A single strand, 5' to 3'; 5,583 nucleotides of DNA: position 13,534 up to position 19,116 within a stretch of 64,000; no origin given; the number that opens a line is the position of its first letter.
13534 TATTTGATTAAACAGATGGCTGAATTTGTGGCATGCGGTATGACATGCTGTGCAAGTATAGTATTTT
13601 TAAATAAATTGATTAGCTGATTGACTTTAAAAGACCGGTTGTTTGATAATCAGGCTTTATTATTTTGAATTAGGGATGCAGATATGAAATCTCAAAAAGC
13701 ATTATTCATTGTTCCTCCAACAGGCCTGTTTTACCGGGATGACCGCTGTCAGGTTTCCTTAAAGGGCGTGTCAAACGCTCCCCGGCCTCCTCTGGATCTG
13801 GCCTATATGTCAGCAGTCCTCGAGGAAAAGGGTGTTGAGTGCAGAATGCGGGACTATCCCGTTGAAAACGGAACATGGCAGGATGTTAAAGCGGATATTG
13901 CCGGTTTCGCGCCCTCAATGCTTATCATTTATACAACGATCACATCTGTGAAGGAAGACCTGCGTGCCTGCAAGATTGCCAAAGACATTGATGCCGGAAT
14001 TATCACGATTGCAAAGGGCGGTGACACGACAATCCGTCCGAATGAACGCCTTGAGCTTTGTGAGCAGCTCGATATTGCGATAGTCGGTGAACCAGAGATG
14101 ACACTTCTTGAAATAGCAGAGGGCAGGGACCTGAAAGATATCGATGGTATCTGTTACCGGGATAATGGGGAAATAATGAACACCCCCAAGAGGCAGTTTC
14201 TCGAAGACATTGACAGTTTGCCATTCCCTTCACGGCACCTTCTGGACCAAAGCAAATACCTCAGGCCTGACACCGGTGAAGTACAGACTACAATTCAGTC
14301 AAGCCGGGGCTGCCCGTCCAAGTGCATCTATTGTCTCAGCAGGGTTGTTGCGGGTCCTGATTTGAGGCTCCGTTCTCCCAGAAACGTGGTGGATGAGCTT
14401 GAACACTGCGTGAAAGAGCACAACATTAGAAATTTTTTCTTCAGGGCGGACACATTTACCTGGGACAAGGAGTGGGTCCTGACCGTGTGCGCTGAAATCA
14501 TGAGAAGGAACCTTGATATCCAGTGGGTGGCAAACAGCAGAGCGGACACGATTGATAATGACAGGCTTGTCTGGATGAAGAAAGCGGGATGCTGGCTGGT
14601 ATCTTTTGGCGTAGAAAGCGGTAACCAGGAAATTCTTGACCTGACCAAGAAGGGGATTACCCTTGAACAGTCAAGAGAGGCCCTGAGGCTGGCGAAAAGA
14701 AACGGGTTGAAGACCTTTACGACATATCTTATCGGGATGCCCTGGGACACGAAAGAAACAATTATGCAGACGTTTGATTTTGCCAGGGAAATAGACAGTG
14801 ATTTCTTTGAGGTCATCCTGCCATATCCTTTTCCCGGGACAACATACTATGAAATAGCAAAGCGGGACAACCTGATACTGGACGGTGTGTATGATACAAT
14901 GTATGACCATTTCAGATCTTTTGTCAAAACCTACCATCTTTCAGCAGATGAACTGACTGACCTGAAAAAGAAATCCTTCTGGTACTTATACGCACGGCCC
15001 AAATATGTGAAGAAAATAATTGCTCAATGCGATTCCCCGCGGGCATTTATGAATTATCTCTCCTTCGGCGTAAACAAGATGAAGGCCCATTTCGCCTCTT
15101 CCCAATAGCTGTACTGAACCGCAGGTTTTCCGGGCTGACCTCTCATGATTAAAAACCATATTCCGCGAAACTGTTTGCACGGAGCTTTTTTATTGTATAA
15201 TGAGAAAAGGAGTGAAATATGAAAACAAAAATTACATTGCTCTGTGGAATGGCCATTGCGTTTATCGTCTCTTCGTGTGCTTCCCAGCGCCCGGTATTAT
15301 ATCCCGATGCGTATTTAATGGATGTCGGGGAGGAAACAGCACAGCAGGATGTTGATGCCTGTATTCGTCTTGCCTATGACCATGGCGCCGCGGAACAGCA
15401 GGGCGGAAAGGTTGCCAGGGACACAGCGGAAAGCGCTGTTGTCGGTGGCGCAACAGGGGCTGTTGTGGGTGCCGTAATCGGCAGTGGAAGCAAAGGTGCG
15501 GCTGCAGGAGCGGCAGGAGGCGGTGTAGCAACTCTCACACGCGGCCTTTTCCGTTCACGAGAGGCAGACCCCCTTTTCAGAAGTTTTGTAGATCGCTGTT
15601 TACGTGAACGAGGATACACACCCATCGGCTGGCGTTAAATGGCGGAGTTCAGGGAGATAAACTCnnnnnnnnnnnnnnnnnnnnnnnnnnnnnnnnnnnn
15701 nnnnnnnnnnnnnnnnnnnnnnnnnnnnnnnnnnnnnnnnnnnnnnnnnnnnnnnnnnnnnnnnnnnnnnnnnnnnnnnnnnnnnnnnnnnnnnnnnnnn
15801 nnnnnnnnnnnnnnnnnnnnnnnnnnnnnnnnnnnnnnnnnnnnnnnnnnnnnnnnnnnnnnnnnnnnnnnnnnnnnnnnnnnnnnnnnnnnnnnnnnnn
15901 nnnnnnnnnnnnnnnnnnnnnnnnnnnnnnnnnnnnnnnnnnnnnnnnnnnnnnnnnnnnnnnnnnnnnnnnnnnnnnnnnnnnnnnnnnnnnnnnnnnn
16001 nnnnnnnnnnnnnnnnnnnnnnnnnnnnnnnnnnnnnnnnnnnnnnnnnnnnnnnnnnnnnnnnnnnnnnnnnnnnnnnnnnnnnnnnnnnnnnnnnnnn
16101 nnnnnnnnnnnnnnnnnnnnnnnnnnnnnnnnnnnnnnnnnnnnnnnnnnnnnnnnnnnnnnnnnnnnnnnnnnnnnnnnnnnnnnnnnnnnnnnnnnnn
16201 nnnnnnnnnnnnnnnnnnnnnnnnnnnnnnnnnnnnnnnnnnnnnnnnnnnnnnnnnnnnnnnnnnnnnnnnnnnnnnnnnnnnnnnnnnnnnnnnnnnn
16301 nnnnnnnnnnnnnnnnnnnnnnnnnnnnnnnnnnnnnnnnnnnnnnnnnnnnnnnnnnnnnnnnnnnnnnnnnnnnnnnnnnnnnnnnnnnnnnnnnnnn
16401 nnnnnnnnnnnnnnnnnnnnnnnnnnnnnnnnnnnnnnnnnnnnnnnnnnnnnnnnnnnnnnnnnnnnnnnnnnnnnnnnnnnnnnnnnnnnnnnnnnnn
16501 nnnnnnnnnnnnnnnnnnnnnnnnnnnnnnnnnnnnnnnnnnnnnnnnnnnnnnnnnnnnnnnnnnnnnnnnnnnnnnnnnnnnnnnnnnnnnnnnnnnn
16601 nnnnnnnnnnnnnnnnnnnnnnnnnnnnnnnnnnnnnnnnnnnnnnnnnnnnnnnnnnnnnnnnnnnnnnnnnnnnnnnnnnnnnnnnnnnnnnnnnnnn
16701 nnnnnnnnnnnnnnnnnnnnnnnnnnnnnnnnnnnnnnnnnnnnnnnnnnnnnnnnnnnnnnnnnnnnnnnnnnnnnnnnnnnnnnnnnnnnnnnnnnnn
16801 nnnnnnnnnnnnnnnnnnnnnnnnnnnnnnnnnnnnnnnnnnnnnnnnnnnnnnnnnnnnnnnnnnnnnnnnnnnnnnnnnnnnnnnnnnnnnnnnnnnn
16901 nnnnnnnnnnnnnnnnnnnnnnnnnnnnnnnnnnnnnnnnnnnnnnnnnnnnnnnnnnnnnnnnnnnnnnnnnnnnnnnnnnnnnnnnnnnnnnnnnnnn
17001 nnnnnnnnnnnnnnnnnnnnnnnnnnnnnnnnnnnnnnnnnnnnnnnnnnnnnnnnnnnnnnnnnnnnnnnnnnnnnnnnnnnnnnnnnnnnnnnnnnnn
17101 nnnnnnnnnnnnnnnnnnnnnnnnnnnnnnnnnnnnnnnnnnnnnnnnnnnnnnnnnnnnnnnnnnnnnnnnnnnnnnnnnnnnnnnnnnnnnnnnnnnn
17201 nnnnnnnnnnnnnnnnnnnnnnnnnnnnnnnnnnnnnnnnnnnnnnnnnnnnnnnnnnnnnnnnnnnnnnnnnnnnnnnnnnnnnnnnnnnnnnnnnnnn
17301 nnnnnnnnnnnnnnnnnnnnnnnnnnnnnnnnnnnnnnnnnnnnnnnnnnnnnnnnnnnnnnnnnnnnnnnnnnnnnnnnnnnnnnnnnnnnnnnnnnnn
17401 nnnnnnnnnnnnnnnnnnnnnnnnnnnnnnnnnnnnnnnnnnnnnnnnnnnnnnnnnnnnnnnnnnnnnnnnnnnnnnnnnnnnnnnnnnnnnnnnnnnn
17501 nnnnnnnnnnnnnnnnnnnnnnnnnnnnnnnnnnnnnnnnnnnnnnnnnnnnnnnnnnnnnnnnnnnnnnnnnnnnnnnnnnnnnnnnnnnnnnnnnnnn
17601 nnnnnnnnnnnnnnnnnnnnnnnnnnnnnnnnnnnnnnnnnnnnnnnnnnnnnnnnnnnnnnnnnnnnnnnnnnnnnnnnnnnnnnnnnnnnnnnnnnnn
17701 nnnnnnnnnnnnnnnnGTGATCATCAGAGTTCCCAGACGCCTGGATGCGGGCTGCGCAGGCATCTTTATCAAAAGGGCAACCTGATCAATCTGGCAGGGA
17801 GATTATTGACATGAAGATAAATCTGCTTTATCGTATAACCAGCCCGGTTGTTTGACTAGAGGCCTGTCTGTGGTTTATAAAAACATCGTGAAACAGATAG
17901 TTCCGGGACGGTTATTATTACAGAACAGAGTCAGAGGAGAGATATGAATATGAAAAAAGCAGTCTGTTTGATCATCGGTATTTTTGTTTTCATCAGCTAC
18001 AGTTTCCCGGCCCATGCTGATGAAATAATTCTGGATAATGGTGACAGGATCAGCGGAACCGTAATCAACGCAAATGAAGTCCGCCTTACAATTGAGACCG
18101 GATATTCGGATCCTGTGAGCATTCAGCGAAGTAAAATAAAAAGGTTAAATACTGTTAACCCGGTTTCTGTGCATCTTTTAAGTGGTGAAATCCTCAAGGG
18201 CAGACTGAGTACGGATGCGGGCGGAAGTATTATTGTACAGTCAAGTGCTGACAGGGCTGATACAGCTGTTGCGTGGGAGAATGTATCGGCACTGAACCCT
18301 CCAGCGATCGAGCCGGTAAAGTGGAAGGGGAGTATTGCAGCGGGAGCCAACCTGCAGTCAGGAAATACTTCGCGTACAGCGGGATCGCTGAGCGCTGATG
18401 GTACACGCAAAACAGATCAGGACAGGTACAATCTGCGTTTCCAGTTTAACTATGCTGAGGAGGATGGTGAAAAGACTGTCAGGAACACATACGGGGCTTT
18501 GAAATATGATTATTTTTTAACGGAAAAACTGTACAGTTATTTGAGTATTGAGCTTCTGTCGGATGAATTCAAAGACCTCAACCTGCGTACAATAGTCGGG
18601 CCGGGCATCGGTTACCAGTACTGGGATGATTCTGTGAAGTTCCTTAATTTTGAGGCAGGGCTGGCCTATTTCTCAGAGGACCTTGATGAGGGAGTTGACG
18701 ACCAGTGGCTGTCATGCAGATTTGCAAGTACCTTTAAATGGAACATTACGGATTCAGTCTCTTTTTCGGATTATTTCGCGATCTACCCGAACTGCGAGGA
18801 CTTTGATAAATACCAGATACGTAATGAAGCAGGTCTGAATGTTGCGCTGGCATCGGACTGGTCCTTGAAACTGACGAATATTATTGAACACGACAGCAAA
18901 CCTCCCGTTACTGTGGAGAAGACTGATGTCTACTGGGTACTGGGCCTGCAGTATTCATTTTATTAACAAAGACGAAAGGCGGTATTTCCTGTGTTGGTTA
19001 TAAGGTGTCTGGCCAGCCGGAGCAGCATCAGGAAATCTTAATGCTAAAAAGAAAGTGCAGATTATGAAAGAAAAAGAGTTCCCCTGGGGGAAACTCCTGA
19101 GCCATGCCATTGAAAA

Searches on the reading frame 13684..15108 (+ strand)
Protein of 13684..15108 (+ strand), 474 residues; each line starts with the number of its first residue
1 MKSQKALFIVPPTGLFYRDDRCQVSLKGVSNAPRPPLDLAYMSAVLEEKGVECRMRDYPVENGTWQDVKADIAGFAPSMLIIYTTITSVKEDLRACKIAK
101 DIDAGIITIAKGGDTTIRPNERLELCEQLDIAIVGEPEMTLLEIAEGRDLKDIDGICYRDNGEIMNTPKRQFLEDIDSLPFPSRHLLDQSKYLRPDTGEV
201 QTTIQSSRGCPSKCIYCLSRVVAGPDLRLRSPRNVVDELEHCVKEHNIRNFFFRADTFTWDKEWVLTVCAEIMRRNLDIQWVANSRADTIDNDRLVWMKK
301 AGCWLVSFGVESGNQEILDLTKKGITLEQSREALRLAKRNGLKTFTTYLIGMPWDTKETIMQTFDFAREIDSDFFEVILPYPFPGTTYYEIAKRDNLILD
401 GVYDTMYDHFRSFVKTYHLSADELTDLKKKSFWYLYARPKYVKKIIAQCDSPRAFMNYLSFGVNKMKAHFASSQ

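Call 33: search_protein_families(library=pfam, proteins=[window:13684-15108:+], max_evalue=0.00001)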
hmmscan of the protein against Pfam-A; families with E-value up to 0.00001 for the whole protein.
window:13684-15108:+ (474 aa): 2 families
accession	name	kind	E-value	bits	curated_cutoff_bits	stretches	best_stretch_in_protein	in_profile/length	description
PF04055.27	Radical_SAM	-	3e-22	80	29.5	1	205-367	2-166/166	Radical SAM superfamily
PF02310.24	B12-binding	-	1.4e-08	35.1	32.1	1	35-144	13-120/121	B12 binding domain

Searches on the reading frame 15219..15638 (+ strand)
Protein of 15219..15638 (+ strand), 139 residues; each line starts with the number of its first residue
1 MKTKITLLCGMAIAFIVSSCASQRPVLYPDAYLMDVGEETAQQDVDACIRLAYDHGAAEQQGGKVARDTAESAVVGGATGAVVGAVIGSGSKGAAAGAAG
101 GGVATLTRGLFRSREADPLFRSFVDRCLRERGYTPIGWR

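Call 33: search_protein_families(library=pfam, proteins=[window:15219-15638:+], max_evalue=0.00001)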
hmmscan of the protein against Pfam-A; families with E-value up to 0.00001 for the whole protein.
window:15219-15638:+ (139 aa): 1 family
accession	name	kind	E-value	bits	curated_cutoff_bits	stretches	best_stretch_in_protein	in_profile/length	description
PF13441.11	Gly-zipper_YMGG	-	1.2e-06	28.6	28.9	1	68-104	2-38/45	YMGG-like Gly-zipper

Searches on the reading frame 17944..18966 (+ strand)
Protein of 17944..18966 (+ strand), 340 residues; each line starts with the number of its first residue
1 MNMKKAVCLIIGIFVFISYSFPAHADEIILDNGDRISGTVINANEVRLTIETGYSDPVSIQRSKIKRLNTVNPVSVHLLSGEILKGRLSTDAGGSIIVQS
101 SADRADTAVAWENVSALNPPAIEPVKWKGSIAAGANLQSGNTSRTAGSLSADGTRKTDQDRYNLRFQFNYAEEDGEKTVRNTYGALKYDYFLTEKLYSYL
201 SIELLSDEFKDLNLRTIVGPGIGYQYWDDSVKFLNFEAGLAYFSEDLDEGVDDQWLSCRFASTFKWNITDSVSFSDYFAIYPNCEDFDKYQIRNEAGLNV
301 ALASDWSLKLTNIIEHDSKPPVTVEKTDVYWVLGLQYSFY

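Call 34: search_protein_families(library=pfam, proteins=[window:17944-18966:+], max_evalue=0.00001)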
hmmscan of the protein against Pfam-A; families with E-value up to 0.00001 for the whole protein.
window:17944-18966:+ (340 aa): 1 family
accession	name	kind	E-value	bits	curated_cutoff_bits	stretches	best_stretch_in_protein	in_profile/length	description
PF04338.18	DUF481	-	1.9e-48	165.7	21.1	1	132-339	2-210/210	Protein of unknown function, DUF481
